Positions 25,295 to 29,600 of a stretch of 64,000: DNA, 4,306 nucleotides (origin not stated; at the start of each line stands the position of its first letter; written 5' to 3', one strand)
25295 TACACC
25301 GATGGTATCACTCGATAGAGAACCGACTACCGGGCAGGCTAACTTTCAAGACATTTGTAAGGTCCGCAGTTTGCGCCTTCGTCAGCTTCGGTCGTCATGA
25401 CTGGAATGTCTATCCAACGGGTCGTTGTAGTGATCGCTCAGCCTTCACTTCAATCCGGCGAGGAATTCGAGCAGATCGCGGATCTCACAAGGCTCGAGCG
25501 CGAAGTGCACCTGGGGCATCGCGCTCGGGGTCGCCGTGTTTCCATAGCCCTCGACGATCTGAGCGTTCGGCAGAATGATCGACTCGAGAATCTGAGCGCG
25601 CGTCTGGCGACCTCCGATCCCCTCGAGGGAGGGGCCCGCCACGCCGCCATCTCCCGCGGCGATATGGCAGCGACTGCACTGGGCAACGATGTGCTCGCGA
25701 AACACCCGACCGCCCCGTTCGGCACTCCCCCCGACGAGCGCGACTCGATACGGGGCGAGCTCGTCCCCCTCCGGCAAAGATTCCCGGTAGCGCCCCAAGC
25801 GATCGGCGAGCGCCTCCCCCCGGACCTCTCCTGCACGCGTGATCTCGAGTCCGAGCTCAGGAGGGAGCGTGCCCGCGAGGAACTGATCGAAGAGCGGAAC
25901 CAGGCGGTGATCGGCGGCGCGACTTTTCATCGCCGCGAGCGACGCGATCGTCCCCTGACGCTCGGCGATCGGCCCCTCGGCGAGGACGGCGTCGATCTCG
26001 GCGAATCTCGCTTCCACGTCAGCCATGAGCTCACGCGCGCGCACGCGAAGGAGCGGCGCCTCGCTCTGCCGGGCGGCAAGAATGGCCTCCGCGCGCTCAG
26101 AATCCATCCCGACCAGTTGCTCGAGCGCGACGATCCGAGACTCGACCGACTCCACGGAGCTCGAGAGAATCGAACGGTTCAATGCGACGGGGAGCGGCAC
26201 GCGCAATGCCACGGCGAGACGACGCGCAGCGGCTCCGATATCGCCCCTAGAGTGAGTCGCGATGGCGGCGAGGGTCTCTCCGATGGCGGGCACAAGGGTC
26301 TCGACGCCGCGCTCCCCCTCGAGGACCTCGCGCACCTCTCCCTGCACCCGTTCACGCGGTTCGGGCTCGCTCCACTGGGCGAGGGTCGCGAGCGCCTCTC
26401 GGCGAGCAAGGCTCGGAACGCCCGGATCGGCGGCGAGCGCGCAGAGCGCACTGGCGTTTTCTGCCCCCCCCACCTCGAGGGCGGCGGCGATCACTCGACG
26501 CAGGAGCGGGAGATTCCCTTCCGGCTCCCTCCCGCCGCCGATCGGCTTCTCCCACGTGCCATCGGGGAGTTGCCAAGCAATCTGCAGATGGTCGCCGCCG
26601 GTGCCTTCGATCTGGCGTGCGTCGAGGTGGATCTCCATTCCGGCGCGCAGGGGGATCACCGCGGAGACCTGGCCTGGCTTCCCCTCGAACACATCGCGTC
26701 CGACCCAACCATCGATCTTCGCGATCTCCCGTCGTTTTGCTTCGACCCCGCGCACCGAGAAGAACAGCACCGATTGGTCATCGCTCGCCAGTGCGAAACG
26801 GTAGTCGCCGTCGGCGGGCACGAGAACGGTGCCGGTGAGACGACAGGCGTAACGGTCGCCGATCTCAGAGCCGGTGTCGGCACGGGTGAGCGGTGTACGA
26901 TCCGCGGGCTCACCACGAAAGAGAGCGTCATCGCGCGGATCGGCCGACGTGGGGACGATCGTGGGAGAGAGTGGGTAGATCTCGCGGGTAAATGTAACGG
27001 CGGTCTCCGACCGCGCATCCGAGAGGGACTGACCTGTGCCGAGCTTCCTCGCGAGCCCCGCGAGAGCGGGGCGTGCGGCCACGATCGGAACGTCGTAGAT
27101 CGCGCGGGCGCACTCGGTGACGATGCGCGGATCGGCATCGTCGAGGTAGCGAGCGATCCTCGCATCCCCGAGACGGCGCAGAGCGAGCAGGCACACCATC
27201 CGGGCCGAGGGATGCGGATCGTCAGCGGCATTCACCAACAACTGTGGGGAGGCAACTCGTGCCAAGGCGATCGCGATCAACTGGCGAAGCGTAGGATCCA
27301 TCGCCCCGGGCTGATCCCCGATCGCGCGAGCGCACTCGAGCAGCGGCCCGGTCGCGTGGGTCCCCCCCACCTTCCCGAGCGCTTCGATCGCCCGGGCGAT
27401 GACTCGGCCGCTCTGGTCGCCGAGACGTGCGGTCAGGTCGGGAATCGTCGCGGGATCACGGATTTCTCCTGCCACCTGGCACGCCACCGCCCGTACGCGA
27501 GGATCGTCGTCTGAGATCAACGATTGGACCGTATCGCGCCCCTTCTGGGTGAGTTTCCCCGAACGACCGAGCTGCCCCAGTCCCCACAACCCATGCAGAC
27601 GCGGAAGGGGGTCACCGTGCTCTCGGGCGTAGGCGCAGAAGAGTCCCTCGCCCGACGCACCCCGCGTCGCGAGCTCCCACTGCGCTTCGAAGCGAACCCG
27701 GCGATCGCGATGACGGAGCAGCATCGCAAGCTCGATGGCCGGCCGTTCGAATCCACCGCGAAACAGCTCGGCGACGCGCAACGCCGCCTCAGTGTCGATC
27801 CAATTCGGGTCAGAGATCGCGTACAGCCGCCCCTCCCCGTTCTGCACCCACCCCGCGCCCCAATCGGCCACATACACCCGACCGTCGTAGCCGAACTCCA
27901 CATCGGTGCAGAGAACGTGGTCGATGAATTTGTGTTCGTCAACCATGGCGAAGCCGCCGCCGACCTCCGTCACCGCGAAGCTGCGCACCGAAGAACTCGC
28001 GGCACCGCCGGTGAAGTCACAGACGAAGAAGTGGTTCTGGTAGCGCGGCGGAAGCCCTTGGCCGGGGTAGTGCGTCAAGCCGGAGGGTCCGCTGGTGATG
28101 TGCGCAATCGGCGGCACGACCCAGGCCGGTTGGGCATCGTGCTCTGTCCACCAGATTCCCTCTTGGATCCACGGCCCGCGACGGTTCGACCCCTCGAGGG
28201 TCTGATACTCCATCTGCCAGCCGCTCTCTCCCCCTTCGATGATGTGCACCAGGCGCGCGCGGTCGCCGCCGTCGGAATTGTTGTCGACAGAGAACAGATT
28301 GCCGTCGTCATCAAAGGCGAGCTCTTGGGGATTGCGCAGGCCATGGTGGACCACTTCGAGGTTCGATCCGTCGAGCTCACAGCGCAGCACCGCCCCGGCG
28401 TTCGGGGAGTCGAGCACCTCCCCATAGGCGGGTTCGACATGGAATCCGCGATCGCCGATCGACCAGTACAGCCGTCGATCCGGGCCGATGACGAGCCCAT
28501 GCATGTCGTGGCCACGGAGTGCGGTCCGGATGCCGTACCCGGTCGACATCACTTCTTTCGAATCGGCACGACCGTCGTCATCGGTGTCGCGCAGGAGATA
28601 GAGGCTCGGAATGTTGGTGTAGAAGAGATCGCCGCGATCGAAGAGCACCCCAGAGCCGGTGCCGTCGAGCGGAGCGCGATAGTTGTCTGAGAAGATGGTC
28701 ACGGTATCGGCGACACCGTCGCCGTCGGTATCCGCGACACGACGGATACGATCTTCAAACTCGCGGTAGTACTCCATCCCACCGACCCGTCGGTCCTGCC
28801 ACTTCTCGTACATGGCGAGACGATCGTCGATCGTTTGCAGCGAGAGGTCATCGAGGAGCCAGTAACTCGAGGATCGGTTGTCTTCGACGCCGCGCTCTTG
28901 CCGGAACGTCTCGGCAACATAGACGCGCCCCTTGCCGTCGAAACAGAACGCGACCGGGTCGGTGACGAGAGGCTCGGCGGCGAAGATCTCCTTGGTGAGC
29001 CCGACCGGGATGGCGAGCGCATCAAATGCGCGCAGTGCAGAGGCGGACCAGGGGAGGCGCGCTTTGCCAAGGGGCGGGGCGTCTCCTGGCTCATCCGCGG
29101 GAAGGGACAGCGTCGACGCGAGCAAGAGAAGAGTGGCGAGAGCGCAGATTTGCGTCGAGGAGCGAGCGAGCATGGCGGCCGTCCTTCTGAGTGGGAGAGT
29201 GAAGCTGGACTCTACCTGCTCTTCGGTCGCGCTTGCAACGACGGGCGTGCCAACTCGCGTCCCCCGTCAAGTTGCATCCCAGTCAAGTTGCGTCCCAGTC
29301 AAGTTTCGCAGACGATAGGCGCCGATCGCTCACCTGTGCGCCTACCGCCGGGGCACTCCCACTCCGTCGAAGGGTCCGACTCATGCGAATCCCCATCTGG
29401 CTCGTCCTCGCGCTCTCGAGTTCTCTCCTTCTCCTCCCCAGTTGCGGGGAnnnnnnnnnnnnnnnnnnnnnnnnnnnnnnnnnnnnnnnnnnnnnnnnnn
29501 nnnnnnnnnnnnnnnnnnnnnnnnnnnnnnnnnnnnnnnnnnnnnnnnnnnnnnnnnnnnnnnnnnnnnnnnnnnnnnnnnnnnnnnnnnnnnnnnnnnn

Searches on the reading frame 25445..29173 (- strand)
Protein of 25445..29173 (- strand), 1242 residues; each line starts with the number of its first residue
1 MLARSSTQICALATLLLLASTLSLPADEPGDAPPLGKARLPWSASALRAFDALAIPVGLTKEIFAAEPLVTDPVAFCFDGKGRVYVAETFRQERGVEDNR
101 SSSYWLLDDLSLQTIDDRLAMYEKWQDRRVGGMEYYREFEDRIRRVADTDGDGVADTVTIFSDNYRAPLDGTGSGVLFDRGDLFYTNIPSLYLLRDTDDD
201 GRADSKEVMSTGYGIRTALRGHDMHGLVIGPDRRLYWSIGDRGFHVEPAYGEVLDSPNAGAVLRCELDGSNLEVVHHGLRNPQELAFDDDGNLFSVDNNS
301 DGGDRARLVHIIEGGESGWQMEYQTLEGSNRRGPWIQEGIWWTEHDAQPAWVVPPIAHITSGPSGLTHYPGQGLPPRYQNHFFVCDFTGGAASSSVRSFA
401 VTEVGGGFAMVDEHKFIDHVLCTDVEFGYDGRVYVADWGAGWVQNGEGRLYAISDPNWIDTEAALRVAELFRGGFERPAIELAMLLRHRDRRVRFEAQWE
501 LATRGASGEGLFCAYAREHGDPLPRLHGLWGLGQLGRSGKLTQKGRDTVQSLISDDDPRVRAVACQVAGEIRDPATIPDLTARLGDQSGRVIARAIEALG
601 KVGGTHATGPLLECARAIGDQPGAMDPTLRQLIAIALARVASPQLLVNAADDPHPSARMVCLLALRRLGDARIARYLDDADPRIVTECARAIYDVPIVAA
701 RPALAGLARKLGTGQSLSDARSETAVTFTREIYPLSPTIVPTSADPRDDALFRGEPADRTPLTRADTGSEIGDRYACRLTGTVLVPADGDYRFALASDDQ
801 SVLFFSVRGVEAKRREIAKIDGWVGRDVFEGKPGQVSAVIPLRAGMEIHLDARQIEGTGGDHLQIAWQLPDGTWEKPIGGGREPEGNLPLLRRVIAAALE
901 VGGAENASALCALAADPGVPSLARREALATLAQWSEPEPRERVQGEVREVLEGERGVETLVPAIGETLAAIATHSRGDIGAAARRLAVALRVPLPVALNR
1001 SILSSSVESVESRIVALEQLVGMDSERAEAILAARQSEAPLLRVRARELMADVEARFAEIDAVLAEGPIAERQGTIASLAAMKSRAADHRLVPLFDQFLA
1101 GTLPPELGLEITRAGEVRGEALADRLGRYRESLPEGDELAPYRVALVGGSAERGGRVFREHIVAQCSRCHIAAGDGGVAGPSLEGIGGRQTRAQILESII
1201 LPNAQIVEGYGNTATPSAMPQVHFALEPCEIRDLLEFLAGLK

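Call 8: search_protein_families(library=pfam, proteins=[window:25445-29173:-], max_evalue=0.01)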
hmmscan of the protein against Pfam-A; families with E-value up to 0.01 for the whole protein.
window:25445-29173:- (1242 aa): 7 families
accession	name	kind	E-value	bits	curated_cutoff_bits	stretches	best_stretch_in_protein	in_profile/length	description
PF23500.1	DUF7133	-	6.3e-39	134.8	27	1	49-446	5-355/385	Domain of unknown function (DUF7133)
PF13646.12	HEAT_2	-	8.8e-24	84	27.7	3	513-600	5-88/88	HEAT repeats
PF07995.17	GSDH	-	5.8e-10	39.4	25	1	219-436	111-322/332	Glucose / Sorbosone dehydrogenase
PF00034.26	Cytochrom_C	-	1.9e-07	32.7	21.3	1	1153-1241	3-89/90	Cytochrome c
PF02985.28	HEAT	-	7.4e-05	23.1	23.5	0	549-567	5-23/31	HEAT repeat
PF07691.17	PA14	-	0.00039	20.7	24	1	770-804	41-75/147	PA14 domain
PF13442.11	Cytochrome_CBB3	-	0.0076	17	27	0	1152-1238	4-68/68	Cytochrome C oxidase, cbb3-type, subunit III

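Call 31: find_related_loci(query=A4, collection=genome_contigs, flank=3000)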
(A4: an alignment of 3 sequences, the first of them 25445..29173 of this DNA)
Query A4 (1242 aa) in genome_contigs; peptide patterns used: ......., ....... (x = any residue, [..] = any of these).
37 stretches matched a pattern; 3 encode a relative of the query (tblastn E <= 1e-3); 3 distinct loci.
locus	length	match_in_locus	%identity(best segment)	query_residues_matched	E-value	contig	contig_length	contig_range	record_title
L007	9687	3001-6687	61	10-1242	0e+0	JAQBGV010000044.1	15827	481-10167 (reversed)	MAG: Planctomycetota bacterium isolate MAG_451_bin-10 451_bin-10_ctg-044, whole genome shotgun sequence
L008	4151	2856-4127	70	31-456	0e+0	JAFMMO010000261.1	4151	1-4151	MAG: Proteobacteria bacterium isolate DEBay_Sum29DG08_33 NODE_13700_length_4151_cov_4.93677, whole genome shotgun sequen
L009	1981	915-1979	74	3-360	0e+0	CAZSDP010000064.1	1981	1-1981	MAG TPA_asm: uncultured Planctomycetia bacterium isolate binchicken_co275_154 genome assembly, contig: NODE_152895_lengt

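Call 50: search_protein_families(library=pfam, proteins=[L008:2125-2604:-, L008:1456-2049:-, L008:296-1459:-, L007:1292-2695:-, L009:142-966:-], max_evalue=0.01)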
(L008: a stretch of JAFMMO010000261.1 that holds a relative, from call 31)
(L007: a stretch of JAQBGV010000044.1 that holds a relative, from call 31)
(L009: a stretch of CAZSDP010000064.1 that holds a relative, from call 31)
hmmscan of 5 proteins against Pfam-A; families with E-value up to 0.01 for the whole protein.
L008:2125-2604:- (159 aa): 0 families

L008:1456-2049:- (197 aa): 0 families

L008:296-1459:- (387 aa): 0 families

L007:1292-2695:- (467 aa): 0 families

L009:142-966:- (274 aa): 0 families

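Call 69: search_protein_families(library=ncbifam, proteins=[window:25445-29173:-], max_evalue=0.00001)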
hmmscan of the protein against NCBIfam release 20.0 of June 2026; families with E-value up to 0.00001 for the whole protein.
window:25445-29173:- (1242 aa): 3 families
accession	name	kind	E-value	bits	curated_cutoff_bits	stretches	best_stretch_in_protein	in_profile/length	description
TIGR02604.1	Piru_Ver_Nterm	subfamily_domain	5.1e-43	147.8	122.2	2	136-439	42-340/367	PVC-type heme-binding CxxCH protein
TIGR02603.1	CxxCH_TIGR02603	domain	3.5e-09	36.8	68.15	1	1151-1213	3-61/134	putative heme-binding domain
NF033206.1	ScyE_fam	subfamily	1.5e-07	31.3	80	0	257-315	231-292/333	ScyD/ScyE family protein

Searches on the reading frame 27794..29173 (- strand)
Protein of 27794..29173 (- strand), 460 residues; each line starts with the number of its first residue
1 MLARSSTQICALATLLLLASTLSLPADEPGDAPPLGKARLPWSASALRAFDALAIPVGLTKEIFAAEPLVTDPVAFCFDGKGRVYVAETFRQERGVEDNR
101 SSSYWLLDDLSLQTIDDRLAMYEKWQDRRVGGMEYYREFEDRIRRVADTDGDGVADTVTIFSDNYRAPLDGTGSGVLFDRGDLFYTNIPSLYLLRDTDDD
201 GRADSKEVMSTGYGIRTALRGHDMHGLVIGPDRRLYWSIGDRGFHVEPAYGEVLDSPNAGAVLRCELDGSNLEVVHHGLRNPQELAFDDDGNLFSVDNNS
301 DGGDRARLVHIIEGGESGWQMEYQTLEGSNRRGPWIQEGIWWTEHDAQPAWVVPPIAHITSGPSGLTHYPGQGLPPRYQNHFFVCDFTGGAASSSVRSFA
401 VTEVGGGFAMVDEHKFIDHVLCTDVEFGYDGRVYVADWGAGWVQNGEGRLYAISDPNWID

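Call 61: find_homologous_proteins(query=window:27794-29173:-, max_evalue=1e-100)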
Query window:27794-29173:- (460 aa): 223 proteins with E <= 1e-100 among 8000 candidates; the best 120 are listed.
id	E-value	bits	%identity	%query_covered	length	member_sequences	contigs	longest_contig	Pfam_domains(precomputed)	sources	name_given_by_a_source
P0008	3.3e-168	578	58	91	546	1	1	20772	PF23500.2,PF07995.18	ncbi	-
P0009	5.4e-166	571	58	91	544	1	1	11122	PF23500.2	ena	-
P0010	6.0e-166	571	58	94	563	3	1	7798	PF23500.2,PF07995.18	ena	-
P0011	3.1e-165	569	61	87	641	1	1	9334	PF02985.29,PF23500.2,PF13646.13,PF07995.18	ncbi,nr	ncbi:MAG: HEAT repeat domain-containing protein, partial [Phycisphaerales bacterium]|nr:HEAT repeat 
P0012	1.3e-163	563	58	90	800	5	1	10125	PF02985.29,PF23500.2,PF13646.13,PF07995.18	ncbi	ncbi:MAG: HEAT repeat domain-containing protein, partial [Planctomycetota bacterium]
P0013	7.2e-160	551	55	94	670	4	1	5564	PF23500.2,PF13646.13,PF07995.18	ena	-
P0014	9.9e-157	541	58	88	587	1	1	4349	PF23500.2,PF07995.18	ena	-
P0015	1.1e-156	540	55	98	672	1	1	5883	PF23500.2,PF13646.13,PF07995.18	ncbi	ncbi:MAG: Quinoprotein glucose dehydrogenase precursor, partial [Planctomycetota bacterium]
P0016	4.6e-155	535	57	86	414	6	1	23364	PF23500.2,PF07995.18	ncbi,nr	ncbi:MAG: glucose dehydrogenase, partial [Phycisphaerae bacterium]|nr:glucose dehydrogenase [Phycisp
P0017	8.3e-155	534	62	80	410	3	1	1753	PF23500.2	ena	-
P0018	5.2e-153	528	56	88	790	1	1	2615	PF02985.29,PF23500.2,PF13646.13,PF07995.18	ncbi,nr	ncbi:MAG: HEAT repeat domain-containing protein, partial [Phycisphaerae bacterium]|nr:HEAT repeat do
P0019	8.7e-153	528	54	95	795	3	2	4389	PF02985.29,PF23500.2,PF13646.13,PF07995.18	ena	-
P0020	8.8e-152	524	57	88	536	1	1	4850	PF23500.2,PF07995.18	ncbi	-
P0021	2.0e-151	523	56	87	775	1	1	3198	PF02985.29,PF23500.2,PF13646.13,PF07995.18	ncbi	ncbi:MAG: HEAT repeat domain-containing protein, partial [Phycisphaerales bacterium]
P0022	3.3e-150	519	54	93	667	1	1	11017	PF12717.14,PF02985.29,PF23500.2,PF13513.13,PF13646.13,PF07995.18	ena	-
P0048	6.2e-139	482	62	74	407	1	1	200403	PF23500.2,PF07995.18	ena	-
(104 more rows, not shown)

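Call 62: find_encoding_contigs(protein=P0048, flank=4000, max_places=1)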
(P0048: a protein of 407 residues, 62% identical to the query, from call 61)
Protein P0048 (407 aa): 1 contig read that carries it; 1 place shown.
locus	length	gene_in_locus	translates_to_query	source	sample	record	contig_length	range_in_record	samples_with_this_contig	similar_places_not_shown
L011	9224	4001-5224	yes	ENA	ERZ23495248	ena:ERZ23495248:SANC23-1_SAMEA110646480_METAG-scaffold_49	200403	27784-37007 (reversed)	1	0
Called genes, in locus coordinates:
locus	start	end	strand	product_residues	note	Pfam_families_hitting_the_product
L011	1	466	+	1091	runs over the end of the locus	PF00580:UvrD-helicase, PF13361:UvrD_C, PF13538:UvrD_C_2 (faint), PF12705:PDDEXK_1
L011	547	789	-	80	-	-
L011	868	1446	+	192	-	-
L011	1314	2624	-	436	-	PF07690:MFS_1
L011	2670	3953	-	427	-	PF13520:AA_permease_2, PF00324:AA_permease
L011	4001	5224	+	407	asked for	PF23500:DUF7133, PF07995:GSDH (weak)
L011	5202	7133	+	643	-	PF02985:HEAT (faint), PF13513:HEAT_EZ (faint), PF13646:HEAT_2, PF00034:Cytochrom_C, PF13442:Cytochrome_CBB3 (weak)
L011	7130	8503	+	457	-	PF13472:Lipase_GDSL_2, PF13473:Cupredoxin_1 (faint), PF00127:Copper-bind (weak)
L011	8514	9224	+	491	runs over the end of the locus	PF01554:MatE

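Call 63: find_encoding_contigs(protein=P0011, flank=4000, max_places=1)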
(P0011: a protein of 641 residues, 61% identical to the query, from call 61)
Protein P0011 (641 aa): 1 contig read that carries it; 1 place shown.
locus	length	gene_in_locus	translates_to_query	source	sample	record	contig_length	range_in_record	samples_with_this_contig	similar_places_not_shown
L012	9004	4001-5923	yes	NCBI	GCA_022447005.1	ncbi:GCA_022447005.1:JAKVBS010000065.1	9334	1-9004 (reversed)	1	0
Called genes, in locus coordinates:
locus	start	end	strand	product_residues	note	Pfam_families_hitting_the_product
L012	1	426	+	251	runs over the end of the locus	PF12705:PDDEXK_1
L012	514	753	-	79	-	-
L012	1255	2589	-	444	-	PF07690:MFS_1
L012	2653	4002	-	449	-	PF00324:AA_permease, PF13520:AA_permease_2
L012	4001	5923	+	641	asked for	PF23500:DUF7133, PF02985:HEAT (faint), PF07995:GSDH (weak), PF13646:HEAT_2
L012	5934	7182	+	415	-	PF00034:Cytochrom_C, PF13442:Cytochrome_CBB3 (weak)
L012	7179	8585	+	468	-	PF13472:Lipase_GDSL_2, PF13473:Cupredoxin_1 (faint), PF00127:Copper-bind (weak)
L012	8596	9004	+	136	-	PF01554:MatE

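Call 64: find_encoding_contigs(protein=P0008, flank=4000, max_places=1)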
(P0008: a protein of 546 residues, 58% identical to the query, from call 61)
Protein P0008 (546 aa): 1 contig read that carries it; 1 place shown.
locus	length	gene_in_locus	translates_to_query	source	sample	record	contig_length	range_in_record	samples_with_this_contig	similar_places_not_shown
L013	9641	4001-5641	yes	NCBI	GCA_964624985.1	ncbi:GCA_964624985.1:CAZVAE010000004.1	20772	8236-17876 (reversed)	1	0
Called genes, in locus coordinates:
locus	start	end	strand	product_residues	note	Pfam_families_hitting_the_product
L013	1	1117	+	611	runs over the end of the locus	PF13522:GATase_6, PF13537:GATase_7, PF01380:SIS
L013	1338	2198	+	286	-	PF00809:Pterin_bind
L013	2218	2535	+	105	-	PF00085:Thioredoxin, PF13098:Thioredoxin_2, PF13905:Thioredoxin_8 (faint)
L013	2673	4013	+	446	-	PF00557:Peptidase_M24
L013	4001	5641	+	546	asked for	PF23500:DUF7133, PF07995:GSDH (faint)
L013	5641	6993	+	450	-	PF13646:HEAT_2 (faint), PF00034:Cytochrom_C, PF13442:Cytochrome_CBB3 (weak)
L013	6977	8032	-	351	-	PF04403:PqiA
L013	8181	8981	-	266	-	PF13487:HD_5, PF01966:HD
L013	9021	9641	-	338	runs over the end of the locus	PF06439:3keto-disac_hyd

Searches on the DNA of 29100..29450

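Call 45: search_rna_families(source=window, start=29100, end=29450, threshold=evalue, max_evalue=1)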
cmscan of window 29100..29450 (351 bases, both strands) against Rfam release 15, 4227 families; matches with E-value up to 1: 0.
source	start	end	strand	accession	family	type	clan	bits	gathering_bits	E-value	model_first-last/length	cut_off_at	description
